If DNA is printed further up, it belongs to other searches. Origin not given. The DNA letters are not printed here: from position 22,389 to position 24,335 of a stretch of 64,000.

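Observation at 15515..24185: Three paralogous beta-helix enzymes with a conserved Asp-x6-Asp motif, sent to different locations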

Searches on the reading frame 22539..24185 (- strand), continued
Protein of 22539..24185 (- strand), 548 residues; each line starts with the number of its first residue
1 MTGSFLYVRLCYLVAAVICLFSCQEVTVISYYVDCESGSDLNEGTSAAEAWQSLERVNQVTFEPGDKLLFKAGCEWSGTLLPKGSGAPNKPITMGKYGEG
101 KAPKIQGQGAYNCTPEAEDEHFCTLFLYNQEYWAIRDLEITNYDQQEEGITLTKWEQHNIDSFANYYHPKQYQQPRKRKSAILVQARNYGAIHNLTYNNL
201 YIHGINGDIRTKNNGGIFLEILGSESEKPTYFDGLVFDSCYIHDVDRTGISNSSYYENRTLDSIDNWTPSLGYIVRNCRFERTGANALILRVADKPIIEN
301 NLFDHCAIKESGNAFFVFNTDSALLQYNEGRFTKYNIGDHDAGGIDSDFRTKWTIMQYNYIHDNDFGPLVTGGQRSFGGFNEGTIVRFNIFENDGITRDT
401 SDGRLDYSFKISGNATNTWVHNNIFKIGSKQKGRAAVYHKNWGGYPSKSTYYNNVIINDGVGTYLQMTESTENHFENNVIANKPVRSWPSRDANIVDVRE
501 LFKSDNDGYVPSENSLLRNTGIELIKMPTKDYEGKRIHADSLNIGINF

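Call 37: search_protein_families(library=pfam, proteins=[L050:12065-14647:+, L029:8478-9929:+, L004:19954-21180:+, L026:5595-7070:+, L036:8351-9925:+, L029:5346-7631:+, L034:8729-9808:-, L027:7407-9035:+, L034:13726-15168:+, L017:4594-6756:+], max_evalue=0.0001)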
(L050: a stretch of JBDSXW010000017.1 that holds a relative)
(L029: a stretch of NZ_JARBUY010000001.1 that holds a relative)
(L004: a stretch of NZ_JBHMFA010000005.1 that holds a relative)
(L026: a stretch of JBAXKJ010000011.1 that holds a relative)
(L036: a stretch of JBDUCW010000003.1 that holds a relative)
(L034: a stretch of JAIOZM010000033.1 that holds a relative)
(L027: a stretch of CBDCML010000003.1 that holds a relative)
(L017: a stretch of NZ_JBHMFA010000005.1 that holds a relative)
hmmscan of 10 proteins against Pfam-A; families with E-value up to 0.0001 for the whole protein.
L050:12065-14647:+ (861 aa): 6 families
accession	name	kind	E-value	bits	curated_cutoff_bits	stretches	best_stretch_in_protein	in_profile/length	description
PF02836.23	Glyco_hydro_2_C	-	3.4e-31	109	21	1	310-610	7-298/302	Glycosyl hydrolases family 2, TIM barrel domain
PF11721.14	Malectin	-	1.5e-20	74.2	23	1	709-851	3-147/163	Malectin domain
PF02837.24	Glyco_hydro_2_N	-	2.1e-16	60.7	28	1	60-157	35-139/169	Glycosyl hydrolases family 2, sugar binding domain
PF00703.27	Glyco_hydro_2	-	2.8e-16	60.7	23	1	197-301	7-109/109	Glycosyl hydrolases family 2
PF13364.12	BetaGal_ABD2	-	2.1e-05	25.7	23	1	60-153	11-108/112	Beta-galactosidase second all-beta domain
PF22666.2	Glyco_hydro_2_N2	-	2.3e-05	25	27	1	82-154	50-120/167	Glycosyl hydrolase 2 galactose-binding domain-like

L029:8478-9929:+ (484 aa): 4 families
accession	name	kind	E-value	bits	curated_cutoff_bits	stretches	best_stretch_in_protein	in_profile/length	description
PF00884.28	Sulfatase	-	4.7e-50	171.1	25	1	46-366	1-301/301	Sulfatase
PF16347.10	SGSH_C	-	4.7e-15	56.5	29.3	1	312-465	1-147/154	N-sulphoglucosamine sulphohydrolase, C-terminal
PF01663.27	Phosphodiest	-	3.2e-08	34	23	0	49-108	2-58/342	Type I phosphodiesterase / nucleotide pyrophosphatase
PF02995.22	DUF229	-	1.7e-06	27.4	25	1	272-316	306-350/496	Protein of unknown function (DUF229)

L004:19954-21180:+ (409 aa): 1 family
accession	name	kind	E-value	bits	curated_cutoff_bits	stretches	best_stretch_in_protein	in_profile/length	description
PF07470.19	Glyco_hydro_88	-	2.8e-12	46.7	26.6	1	83-359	26-300/352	Glycosyl Hydrolase Family 88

L026:5595-7070:+ (492 aa): 0 families

L036:8351-9925:+ (525 aa): 1 family
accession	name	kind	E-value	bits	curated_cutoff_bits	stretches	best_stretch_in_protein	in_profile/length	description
PF01229.23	Glyco_hydro_39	-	1.5e-113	380.6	26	1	41-488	10-455/472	Glycosyl hydrolases family 39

L029:5346-7631:+ (762 aa): 0 families

L034:8729-9808:- (360 aa): 0 families

L027:7407-9035:+ (543 aa): 0 families

L034:13726-15168:+ (481 aa): 1 family
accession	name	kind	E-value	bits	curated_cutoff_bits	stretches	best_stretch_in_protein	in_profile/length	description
PF00474.23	SSF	-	1.8e-32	113.2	22.8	1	34-434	1-406/406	Sodium:solute symporter family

L017:4594-6756:+ (721 aa): 0 families

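Call 39: search_solved_structures(query=A2, max_evalue=0.01, show_alignments=5)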
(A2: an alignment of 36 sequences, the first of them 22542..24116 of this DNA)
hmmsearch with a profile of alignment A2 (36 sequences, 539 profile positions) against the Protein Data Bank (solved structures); distinct sequences matched with E-value up to 0.01: 8.
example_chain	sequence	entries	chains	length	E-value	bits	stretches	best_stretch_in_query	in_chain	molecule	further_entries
7v6m_A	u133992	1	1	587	2.8e-66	227.3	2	24-294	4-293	Fibronectin type III domain-containing protein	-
7v6i_A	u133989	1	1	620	4.6e-52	180.4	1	21-536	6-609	Lacto-N-biosidase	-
5gqc_A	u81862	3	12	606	4.9e-52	180.3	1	21-535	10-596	Lacto-N-biosidase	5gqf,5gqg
24mr_A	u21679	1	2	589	7.8e-50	173.1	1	29-535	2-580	Lacto-N-biosidase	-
6kqs_A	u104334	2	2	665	4.2e-48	167.3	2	166-413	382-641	lacto-N-biosidase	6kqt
6kfn_A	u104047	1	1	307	6.1e-05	24.9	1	61-131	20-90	alginate lyase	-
7o7a_A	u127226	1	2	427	0.00036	22.4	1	53-147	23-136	Aliginate lyase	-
7o84_A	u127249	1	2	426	0.00036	22.3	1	53-147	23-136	Alginate lyase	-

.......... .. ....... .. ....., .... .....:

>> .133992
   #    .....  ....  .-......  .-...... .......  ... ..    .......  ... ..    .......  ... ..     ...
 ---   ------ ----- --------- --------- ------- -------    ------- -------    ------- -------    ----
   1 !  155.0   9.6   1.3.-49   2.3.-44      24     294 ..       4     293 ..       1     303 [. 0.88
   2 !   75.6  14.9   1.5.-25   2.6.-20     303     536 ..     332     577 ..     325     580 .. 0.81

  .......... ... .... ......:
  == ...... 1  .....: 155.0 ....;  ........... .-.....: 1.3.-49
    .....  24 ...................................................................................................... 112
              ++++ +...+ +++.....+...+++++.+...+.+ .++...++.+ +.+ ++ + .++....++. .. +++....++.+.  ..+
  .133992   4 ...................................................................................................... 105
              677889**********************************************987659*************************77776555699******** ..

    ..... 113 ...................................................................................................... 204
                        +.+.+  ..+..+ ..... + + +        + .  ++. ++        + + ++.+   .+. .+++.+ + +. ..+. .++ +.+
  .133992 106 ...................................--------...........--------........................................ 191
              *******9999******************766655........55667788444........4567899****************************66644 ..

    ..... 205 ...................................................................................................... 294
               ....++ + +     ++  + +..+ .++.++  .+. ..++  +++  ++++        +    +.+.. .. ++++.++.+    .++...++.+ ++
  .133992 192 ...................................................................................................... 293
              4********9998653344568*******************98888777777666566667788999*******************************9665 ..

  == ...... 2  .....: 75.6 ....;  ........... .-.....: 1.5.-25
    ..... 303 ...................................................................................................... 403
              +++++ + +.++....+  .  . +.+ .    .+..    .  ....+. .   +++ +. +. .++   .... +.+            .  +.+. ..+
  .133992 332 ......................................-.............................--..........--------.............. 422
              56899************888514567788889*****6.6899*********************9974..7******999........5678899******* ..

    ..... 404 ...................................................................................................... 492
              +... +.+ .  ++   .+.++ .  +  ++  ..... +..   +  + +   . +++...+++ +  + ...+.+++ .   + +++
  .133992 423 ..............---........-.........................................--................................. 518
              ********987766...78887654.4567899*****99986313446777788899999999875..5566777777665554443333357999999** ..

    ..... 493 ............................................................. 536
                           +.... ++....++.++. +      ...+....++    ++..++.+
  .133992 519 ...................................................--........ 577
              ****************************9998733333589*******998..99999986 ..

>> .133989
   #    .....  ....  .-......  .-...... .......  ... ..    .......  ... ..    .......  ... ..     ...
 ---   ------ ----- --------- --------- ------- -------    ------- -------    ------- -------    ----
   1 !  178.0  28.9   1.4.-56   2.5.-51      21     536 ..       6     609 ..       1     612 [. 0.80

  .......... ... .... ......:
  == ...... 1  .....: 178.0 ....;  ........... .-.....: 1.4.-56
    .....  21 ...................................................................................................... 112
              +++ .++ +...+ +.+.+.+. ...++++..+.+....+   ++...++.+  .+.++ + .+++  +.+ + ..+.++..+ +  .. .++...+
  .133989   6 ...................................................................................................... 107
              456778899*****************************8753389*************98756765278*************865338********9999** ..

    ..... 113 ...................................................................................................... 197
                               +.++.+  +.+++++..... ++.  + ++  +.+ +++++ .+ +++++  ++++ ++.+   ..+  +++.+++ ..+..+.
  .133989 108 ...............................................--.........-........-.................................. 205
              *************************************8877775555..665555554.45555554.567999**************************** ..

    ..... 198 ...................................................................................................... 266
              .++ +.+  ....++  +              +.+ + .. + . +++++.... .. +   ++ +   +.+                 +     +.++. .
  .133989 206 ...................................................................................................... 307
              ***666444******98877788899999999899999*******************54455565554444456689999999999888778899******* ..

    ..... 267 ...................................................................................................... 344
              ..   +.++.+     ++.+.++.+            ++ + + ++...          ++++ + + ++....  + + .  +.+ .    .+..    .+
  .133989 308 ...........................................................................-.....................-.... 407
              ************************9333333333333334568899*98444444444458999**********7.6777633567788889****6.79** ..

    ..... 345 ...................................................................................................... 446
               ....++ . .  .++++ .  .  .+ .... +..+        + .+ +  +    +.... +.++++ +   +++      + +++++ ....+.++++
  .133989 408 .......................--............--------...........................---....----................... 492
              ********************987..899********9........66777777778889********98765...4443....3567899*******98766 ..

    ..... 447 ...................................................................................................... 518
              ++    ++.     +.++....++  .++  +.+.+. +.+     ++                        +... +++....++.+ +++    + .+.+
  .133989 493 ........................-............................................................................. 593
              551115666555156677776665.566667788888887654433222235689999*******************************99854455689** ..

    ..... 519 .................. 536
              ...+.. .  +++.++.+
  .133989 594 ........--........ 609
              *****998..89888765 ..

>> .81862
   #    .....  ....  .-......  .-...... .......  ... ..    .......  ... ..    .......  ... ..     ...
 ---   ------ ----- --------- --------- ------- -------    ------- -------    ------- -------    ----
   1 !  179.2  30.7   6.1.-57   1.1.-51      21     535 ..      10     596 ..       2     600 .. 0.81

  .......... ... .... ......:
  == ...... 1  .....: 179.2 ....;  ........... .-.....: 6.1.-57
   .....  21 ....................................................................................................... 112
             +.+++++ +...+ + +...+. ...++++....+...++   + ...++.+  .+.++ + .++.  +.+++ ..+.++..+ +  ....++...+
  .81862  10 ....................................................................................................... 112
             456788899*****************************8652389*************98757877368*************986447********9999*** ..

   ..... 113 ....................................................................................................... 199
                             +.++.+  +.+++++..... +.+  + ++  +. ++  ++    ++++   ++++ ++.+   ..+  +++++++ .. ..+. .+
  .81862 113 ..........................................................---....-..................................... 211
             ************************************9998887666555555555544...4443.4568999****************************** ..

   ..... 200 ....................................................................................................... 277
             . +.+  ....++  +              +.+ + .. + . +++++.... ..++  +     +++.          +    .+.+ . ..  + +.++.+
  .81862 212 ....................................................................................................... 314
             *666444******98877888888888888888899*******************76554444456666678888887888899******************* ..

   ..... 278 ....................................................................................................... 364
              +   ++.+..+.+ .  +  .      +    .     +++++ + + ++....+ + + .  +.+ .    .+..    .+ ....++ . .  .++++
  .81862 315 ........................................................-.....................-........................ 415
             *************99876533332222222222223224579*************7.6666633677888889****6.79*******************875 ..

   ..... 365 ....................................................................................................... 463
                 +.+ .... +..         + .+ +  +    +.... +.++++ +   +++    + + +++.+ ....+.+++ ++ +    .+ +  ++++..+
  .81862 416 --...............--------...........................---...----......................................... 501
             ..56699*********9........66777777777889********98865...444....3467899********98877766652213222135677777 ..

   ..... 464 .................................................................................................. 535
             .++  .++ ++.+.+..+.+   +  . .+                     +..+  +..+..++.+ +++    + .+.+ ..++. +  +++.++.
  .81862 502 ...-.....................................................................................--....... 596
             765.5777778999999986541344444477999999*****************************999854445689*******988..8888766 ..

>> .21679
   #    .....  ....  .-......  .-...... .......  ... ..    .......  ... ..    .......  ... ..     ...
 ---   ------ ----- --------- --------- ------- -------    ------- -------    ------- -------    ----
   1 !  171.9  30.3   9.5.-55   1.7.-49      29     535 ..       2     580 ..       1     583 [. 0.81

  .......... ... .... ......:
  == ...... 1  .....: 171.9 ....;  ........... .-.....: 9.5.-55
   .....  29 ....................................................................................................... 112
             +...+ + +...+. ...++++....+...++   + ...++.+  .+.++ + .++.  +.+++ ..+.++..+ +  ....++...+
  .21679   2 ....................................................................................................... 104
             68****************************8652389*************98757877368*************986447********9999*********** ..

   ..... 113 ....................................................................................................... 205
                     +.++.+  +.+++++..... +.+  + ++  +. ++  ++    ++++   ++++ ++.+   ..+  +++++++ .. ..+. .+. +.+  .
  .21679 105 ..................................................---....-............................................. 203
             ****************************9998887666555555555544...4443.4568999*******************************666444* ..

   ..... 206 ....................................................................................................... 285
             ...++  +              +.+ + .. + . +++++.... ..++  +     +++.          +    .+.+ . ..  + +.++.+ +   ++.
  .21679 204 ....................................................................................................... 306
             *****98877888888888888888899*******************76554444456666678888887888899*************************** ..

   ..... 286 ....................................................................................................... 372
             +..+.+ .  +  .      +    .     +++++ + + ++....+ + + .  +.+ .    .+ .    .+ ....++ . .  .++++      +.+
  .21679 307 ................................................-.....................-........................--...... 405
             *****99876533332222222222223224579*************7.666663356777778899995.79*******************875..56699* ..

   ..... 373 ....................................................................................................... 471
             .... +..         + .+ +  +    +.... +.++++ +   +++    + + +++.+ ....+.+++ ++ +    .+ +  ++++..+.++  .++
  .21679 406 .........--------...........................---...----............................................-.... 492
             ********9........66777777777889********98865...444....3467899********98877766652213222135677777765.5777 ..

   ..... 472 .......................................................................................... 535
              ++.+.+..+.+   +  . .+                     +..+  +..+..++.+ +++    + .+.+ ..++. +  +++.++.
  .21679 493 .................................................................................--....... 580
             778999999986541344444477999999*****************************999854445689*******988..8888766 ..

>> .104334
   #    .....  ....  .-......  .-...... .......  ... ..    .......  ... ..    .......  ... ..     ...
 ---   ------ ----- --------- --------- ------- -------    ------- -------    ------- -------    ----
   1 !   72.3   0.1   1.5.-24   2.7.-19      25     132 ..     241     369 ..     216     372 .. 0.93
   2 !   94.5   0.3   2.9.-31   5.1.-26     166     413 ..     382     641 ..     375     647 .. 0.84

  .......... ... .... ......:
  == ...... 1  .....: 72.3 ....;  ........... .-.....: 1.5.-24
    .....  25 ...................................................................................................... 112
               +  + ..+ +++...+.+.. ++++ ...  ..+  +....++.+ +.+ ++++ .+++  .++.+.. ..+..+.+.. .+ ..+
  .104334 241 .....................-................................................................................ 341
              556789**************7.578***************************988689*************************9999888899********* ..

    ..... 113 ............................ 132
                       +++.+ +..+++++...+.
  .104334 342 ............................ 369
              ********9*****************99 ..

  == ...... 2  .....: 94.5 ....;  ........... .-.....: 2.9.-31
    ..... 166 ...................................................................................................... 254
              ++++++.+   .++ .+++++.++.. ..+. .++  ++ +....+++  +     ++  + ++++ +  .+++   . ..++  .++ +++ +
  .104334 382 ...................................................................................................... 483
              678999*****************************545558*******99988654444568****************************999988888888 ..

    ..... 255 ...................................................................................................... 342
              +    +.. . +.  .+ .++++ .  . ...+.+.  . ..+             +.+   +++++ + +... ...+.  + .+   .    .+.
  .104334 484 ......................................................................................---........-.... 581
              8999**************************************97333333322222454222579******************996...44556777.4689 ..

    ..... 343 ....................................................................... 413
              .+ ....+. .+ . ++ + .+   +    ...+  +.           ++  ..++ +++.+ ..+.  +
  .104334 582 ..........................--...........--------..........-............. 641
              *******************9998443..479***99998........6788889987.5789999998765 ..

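Call 45: find_encoding_contigs(protein=P0042, flank=10000, max_places=1)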
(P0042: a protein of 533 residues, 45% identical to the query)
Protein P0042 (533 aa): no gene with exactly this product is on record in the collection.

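Call 51: find_encoding_contigs(protein=P0005, flank=10000, max_places=1)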
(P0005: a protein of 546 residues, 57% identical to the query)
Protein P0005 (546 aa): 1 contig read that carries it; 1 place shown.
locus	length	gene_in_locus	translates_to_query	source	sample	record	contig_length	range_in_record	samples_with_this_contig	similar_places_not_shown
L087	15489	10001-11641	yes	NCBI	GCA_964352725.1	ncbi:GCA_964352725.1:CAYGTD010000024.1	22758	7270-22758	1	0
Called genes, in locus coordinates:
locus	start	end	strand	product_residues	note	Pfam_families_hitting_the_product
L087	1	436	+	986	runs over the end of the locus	PF13620:CarboxypepD_reg, PF13715:CarbopepD_reg_2, PF07715:Plug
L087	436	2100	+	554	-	PF12771:SusD-like_2, PF14322:SusD-like_3, PF07980:SusD_RagB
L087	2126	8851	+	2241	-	PF24517:CBM96, PF00041:fn3 (faint), PF24517:CBM96, PF03629:SASA, PF24517:CBM96, PF18962:Por_Secre_tail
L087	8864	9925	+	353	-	-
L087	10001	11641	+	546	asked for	-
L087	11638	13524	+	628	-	PF13229:Beta_helix, PF18962:Por_Secre_tail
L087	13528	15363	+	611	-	PF02837:Glyco_hydro_2_N, PF22666:Glyco_hydro_2_N2 (weak), PF00703:Glyco_hydro_2 (faint), PF02836:Glyco_hydro_2_C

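Call 52: find_encoding_contigs(protein=P0027, flank=10000, max_places=1)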
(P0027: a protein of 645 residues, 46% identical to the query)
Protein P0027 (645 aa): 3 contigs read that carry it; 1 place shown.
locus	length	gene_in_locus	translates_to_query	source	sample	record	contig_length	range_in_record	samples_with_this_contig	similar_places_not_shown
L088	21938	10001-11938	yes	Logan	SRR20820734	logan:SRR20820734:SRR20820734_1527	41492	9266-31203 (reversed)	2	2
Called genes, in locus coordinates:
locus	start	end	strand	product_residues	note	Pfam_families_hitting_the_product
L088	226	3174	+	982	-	PF13620:CarboxypepD_reg, PF13715:CarbopepD_reg_2, PF07715:Plug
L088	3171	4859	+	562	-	PF14322:SusD-like_3, PF07980:SusD_RagB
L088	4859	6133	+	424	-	PF07610:DUF1573 (faint), PF15780:ASH (faint), PF22544:HYDIN_VesB_CFA65-like_Ig (faint)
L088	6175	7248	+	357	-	-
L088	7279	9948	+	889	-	PF00041:fn3, PF24517:CBM96, PF18962:Por_Secre_tail (weak)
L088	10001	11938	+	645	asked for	PF18962:Por_Secre_tail (faint)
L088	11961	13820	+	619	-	PF02837:Glyco_hydro_2_N, PF22666:Glyco_hydro_2_N2, PF02836:Glyco_hydro_2_C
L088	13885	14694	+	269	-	PF00106:adh_short, PF01370:Epimerase, PF08659:KR, PF13561:adh_short_C2, PF16363:GDP_Man_Dehyd (faint)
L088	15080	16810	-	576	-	PF13280:WYL, PF25583:WCX, PF05721:PhyH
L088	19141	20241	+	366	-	PF01145:Band_7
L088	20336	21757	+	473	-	PF01139:RtcB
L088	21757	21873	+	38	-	-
